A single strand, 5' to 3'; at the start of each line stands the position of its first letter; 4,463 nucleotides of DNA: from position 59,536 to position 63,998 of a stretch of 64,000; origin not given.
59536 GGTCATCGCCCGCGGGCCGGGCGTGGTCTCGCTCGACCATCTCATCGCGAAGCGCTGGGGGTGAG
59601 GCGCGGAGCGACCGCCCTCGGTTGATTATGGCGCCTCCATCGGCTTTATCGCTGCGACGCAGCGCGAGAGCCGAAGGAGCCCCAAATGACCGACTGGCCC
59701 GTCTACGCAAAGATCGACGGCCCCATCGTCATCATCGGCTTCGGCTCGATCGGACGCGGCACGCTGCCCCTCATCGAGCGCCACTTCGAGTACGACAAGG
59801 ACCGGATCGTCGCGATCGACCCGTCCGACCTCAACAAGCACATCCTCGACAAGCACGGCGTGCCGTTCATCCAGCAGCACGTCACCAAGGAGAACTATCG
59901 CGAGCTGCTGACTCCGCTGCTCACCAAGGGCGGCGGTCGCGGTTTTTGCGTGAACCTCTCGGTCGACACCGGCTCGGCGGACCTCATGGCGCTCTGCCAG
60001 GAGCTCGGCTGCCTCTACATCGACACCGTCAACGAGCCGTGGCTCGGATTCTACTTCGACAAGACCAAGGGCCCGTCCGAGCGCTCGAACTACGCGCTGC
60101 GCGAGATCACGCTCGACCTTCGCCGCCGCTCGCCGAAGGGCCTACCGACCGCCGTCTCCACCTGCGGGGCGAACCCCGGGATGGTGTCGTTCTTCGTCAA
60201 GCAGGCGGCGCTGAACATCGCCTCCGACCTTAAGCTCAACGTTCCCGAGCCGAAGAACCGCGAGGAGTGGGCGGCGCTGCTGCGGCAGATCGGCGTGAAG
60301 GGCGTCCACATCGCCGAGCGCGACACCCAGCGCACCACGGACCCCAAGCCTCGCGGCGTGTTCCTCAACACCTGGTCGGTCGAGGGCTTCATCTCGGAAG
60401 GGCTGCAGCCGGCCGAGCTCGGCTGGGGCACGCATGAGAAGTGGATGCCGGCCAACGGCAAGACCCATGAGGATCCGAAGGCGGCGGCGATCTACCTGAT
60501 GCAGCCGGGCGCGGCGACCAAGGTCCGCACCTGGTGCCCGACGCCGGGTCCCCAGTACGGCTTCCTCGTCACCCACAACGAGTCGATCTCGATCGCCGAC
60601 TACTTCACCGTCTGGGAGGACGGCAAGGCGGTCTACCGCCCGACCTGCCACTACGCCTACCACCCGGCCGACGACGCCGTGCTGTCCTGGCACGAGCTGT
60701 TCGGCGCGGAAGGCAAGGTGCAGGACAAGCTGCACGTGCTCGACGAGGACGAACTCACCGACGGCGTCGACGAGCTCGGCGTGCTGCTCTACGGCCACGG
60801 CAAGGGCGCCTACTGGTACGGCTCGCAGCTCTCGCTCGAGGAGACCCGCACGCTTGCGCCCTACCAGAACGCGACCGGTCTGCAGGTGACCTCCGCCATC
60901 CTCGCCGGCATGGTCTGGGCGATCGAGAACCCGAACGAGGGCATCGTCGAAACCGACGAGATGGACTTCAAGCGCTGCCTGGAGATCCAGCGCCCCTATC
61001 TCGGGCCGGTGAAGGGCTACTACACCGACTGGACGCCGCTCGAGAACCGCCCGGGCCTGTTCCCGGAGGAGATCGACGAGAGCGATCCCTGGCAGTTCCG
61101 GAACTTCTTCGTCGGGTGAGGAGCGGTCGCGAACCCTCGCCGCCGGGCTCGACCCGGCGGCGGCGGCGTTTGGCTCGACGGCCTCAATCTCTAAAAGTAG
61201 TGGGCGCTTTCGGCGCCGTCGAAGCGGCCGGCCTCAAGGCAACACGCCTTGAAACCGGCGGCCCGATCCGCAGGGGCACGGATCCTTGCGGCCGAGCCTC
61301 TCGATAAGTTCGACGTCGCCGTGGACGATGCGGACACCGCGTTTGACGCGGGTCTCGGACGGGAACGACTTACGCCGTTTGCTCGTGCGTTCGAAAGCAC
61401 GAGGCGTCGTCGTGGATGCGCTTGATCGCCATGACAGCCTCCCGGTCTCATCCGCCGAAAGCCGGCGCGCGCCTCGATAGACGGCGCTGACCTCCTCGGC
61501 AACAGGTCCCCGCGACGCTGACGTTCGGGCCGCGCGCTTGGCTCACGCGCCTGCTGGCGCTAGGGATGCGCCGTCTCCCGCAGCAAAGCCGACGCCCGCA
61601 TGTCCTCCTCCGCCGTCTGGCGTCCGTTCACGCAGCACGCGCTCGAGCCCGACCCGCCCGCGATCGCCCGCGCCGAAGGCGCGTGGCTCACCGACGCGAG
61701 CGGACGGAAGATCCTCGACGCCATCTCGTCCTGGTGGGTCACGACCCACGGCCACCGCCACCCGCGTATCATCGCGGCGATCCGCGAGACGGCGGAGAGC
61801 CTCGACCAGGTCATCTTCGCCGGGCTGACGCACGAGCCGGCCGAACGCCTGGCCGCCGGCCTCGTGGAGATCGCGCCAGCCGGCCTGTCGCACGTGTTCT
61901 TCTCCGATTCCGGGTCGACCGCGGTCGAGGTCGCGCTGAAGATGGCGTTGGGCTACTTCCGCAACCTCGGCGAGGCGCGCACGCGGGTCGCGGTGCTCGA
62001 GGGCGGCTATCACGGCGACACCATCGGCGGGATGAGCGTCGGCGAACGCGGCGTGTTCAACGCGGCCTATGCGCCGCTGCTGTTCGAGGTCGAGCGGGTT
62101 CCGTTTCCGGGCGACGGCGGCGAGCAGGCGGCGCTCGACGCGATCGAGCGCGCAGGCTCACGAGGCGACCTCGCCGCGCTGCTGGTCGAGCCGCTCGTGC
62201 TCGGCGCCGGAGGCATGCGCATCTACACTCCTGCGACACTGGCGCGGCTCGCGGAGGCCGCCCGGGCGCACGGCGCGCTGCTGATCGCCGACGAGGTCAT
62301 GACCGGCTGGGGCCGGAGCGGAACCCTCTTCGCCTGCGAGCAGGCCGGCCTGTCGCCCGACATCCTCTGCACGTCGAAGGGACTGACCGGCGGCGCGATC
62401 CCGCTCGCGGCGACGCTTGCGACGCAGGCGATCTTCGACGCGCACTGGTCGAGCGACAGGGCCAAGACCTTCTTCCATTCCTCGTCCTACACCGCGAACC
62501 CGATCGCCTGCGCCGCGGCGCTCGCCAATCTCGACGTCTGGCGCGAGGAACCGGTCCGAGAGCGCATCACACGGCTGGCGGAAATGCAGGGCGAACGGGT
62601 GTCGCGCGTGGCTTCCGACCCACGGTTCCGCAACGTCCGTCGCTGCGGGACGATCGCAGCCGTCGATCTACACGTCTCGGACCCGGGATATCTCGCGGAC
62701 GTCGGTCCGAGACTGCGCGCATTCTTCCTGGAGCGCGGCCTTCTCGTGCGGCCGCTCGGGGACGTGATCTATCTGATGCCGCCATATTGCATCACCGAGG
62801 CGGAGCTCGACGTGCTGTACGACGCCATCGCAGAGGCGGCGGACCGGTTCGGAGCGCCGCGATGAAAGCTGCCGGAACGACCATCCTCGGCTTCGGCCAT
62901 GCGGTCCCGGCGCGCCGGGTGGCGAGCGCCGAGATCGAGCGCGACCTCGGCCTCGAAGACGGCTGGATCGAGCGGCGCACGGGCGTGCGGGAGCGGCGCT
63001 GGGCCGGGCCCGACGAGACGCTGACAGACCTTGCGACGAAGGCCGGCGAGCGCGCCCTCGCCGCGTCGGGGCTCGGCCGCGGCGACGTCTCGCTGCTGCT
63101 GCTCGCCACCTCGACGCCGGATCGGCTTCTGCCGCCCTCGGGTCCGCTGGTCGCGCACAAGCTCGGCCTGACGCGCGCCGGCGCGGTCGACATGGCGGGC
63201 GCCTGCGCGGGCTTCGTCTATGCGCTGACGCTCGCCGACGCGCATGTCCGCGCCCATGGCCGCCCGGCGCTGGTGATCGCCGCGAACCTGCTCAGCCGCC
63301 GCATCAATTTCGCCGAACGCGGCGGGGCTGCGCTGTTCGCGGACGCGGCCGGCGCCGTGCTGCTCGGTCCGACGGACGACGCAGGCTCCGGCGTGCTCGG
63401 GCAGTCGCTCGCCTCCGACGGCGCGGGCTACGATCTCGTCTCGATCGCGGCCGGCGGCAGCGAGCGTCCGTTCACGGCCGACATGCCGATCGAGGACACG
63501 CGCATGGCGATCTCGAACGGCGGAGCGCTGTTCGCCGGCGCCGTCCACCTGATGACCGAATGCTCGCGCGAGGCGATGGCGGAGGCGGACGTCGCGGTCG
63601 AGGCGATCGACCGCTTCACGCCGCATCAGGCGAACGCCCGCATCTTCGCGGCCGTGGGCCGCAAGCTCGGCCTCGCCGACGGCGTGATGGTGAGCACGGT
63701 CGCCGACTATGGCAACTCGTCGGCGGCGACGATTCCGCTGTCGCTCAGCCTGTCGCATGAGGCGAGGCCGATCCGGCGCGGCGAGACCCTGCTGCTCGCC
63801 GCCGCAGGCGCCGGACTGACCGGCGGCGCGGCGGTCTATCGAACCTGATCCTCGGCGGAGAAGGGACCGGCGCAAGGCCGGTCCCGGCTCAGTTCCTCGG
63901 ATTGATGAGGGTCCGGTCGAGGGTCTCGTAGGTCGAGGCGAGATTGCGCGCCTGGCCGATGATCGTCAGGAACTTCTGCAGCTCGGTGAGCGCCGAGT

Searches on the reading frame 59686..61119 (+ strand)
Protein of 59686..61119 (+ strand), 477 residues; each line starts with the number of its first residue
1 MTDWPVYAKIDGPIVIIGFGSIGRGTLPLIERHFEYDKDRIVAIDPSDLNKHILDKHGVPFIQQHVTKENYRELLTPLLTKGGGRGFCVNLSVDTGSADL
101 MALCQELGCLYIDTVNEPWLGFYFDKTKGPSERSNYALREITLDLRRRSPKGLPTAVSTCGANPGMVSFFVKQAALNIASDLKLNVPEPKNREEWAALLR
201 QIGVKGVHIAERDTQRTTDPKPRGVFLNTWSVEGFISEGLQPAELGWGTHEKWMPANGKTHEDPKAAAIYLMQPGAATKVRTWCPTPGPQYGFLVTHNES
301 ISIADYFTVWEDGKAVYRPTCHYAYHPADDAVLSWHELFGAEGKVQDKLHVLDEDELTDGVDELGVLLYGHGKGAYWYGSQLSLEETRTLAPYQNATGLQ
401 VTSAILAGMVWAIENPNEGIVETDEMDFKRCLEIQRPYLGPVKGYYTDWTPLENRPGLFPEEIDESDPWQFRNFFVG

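Call 36: search_protein_families(library=ncbifam, proteins=[window:59686-61119:+])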
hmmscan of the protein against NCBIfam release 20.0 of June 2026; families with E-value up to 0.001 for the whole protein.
window:59686-61119:+ (477 aa): 0 families

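Call 38: search_protein_families(library=pfam, proteins=[window:59686-61119:+])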
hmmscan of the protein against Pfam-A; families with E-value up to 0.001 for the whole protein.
window:59686-61119:+ (477 aa): 2 families
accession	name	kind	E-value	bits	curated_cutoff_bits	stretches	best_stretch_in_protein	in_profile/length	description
PF16653.10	Sacchrp_dh_C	-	1.6e-34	120.7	31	1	161-444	1-262/265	Saccharopine dehydrogenase C-terminal domain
PF03435.24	Sacchrp_dh_NADP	-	6.2e-32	111.1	25.1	1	14-157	1-129/129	Saccharopine dehydrogenase NADP binding domain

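Call 39: search_solved_structures(query=window:59686-61119:+, max_evalue=0.00001)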
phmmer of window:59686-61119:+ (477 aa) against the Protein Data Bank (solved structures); distinct sequences matched with E-value up to 0.00001: 14.
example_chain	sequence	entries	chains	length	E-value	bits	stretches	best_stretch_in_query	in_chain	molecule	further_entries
4plp_A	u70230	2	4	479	9.4e-233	776.8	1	1-476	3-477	Homospermidine synthase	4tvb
6s6g_A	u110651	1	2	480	9.4e-232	773.5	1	2-476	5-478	Homospermidine synthase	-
6s3x_A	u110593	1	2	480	9.4e-232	773.5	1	2-476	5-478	Homospermidine synthase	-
4xq9_A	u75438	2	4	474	2.4e-231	772.2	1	3-476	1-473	Homospermidine synthase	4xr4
4xqc_A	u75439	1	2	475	2.4e-231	772.2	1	3-476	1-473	Homospermidine synthase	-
6s49_A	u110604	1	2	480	2.4e-231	772.1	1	2-476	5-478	Homospermidine synthase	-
4xqg_A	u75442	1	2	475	6.1e-231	770.8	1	3-476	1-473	Homospermidine synthase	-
6s65_A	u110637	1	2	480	6.5e-231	770.7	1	2-476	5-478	Homospermidine synthase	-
6s4d_A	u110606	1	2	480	7.9e-231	770.5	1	2-476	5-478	Homospermidine synthase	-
6s72_A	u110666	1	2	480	2.9e-230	768.6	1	2-476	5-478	Homospermidine synthase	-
6sep_A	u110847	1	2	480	2.9e-230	768.6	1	2-476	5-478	Homospermidine synthase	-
4xqe_A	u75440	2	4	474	4.2e-230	768.1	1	3-476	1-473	Homospermidine synthase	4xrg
2ph5_A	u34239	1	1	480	3.6e-139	468.1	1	14-475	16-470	Homospermidine synthase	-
6y87_A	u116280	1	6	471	3.5e-132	445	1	14-475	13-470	Homospermidine synthase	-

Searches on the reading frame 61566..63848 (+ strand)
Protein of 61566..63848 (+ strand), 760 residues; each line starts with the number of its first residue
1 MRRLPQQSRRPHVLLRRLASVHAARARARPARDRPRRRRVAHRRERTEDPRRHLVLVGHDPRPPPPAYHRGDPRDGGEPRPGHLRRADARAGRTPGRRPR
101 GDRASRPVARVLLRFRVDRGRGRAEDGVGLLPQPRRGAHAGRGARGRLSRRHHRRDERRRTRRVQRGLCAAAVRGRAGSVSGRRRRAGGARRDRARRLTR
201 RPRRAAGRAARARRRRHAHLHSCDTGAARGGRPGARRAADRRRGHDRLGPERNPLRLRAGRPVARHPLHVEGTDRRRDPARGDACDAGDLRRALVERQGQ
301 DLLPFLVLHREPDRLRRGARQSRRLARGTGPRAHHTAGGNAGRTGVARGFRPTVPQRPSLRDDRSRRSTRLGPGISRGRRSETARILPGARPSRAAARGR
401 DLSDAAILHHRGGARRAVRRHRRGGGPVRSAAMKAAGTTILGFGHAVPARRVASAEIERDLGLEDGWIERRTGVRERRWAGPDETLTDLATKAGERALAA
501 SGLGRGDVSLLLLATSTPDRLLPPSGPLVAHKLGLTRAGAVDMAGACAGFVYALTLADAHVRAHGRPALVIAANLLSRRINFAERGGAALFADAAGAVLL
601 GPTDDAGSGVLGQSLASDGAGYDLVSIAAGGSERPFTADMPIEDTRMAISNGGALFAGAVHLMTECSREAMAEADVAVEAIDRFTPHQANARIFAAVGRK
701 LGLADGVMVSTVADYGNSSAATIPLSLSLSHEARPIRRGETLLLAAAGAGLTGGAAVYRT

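Call 36: search_protein_families(library=ncbifam, proteins=[window:61566-63848:+])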
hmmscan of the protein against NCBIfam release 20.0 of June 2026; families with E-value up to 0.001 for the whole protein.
window:61566-63848:+ (760 aa): 11 families
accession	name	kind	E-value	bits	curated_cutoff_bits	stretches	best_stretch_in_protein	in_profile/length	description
NF004623.0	PRK05963.1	equivalog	5e-145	482.9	437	1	434-759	2-327/328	beta-ketoacyl-ACP synthase III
NF006829.0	PRK09352.1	subfamily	1.7e-84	283.6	249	1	437-759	4-320/322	beta-ketoacyl-ACP synthase 3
TIGR00747.1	fabH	subfamily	4.7e-77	259.2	292.1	1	438-759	3-321/322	beta-ketoacyl-ACP synthase III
NF005541.0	PRK07204.1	equivalog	1.7e-41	142.7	402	1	439-755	6-324/329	beta-ketoacyl-ACP synthase III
NF006720.0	PRK09258.1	equivalog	3.2e-26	92.4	285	2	434-562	2-138/338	3-oxoacyl-ACP synthase III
NF005308.0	PRK06840.1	equivalog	6.3e-24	84.6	315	1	439-759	6-334/339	3-oxoacyl-ACP synthase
NF005703.0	PRK07515.1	equivalog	9.4e-21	74.1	304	1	485-758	95-370/373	beta-ketoacyl-ACP synthase III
NF009519.0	PRK12880.1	equivalog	1.3e-16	60.9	436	1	473-757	47-335/353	beta-ketoacyl-ACP synthase III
NF003274.0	PRK04262.1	equivalog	5.2e-15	55.3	244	1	439-574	4-141/347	hydroxymethylglutaryl-CoA synthase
TIGR00748.1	HMG_CoA_syn_Arc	equivalog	1.2e-05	24.7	353.35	0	439-551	3-116/345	hydroxymethylglutaryl-CoA synthase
NF005293.2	PRK06816.1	subfamily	1.3e-05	24.4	450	1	485-565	61-140/378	StlD/DarB family beta-ketosynthase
